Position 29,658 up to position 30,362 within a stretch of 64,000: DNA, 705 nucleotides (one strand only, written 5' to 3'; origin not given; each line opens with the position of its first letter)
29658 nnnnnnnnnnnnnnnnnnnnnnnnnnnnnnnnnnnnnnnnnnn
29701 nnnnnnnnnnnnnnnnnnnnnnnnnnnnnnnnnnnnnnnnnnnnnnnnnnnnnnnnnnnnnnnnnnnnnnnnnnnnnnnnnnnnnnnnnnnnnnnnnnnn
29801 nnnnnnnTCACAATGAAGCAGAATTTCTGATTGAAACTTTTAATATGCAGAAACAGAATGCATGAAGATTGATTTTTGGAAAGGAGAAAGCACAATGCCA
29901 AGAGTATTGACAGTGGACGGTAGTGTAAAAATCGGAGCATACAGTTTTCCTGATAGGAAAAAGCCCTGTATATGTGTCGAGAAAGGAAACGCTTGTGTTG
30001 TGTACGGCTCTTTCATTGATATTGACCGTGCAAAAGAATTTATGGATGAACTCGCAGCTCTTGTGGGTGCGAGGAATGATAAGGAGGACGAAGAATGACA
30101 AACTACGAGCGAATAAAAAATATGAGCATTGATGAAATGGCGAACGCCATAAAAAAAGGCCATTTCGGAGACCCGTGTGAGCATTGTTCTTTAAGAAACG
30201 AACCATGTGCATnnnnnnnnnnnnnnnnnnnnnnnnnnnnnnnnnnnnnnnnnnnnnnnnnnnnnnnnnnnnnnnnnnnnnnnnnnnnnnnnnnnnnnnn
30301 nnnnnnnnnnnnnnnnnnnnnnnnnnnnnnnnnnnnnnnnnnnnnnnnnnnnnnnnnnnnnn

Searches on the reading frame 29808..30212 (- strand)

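Call 27: search_protein_families(library=pfam, alignment_id=A3, max_evalue=0.001)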
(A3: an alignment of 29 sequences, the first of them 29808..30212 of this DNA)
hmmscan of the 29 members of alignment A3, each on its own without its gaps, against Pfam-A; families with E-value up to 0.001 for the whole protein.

A. member 1, window:29808-30212:- (134 aa): 0 families

B. families by the number of members that match (of 29 scanned): 9 families
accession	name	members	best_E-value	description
PF24308.1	DUF7487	2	7.1e-34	Family of unknown function (DUF7487)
PF00805.28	Pentapeptide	1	2.3e-44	Pentapeptide repeats (8 copies)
PF19062.5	DUF5758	1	7.8e-27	Family of unknown function (DUF5758)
PF13599.13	Pentapeptide_4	1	1.2e-15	Pentapeptide repeat region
PF18789.6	DarA_C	1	1.6e-12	Defence against restriction A C-terminal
PF13576.12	Pentapeptide_3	1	1.7e-12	Pentapeptide repeats (9 copies)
PF01551.29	Peptidase_M23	1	4e-08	Peptidase family M23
PF25296.1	Decapeptide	1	0.00032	Decapeptide repeat region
PF04448.17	DUF551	1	0.0004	Protein of unknown function (DUF551)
